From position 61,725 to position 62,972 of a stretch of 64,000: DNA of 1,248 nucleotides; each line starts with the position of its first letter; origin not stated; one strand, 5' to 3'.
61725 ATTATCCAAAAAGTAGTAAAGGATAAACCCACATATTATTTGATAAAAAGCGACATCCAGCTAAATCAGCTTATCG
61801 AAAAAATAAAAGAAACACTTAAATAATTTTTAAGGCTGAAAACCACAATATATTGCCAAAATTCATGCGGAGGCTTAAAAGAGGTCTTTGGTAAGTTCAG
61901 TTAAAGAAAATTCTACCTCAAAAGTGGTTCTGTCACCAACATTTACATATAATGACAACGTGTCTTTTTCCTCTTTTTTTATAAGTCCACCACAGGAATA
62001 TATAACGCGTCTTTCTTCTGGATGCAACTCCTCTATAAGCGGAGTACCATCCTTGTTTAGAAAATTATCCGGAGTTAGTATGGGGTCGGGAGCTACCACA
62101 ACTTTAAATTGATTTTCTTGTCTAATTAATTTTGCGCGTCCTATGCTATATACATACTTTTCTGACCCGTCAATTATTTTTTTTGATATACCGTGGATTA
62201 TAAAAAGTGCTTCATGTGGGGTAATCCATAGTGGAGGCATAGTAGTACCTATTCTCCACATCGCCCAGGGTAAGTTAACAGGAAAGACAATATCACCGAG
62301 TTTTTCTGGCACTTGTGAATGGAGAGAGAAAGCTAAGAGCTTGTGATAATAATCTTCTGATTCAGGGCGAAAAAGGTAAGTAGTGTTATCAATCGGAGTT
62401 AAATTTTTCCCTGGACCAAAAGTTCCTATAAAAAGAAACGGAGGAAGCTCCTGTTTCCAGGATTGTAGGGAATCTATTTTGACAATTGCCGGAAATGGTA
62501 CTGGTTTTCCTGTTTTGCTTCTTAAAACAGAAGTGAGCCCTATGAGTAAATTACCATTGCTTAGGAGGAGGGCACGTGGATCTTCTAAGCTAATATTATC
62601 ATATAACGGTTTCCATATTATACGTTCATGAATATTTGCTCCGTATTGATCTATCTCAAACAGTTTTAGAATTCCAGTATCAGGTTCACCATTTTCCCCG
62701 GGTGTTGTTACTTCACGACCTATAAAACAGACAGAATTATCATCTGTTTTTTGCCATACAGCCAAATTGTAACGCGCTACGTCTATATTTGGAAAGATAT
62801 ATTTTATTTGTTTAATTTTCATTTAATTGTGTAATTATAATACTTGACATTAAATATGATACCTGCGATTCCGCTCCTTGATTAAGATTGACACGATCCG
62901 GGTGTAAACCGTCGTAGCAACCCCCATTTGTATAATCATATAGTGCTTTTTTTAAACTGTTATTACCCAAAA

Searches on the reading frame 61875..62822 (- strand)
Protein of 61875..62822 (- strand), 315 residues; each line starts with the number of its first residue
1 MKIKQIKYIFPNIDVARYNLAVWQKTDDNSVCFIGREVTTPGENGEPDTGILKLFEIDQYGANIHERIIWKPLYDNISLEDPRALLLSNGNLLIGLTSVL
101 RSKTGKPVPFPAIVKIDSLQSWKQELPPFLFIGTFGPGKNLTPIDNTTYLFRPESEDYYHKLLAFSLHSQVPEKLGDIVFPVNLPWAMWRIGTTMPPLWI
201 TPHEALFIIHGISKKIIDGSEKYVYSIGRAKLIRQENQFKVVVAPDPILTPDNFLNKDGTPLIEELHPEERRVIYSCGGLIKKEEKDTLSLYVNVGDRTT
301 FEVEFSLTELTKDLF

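Call 64: find_encoding_contigs(protein=window:61875-62822:-, flank=10000, max_places=2)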
Protein window:61875-62822:- (315 aa): 6 contigs read that carry it; 2 places shown.
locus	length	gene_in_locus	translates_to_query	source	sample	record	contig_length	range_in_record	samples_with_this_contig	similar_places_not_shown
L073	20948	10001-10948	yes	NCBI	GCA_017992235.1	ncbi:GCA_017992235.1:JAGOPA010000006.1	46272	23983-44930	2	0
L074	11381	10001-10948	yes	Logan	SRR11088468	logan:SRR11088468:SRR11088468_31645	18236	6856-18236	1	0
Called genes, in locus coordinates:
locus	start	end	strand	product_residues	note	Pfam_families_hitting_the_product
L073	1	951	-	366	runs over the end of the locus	PF01926:MMR_HSR1, PF02421:FeoB_N (weak), PF06071:YchF-GTPase_C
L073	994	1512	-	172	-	PF24838:8xMP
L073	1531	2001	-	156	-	-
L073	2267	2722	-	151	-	PF00293:NUDIX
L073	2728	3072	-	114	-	PF06305:LapA_dom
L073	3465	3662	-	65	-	-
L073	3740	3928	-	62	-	-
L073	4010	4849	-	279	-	PF01261:AP_endonuc_2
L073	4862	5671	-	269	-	-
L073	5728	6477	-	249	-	PF01209:Ubie_methyltran, PF13489:Methyltransf_23, PF13649:Methyltransf_25, PF13847:Methyltransf_31, PF08241:Methyltransf_11, PF08242:Methyltransf_12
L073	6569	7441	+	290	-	-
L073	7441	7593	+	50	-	-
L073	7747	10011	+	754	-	PF00534:Glycos_transf_1, PF13692:Glyco_trans_1_4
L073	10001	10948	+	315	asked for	-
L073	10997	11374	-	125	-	PF00072:Response_reg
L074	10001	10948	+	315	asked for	-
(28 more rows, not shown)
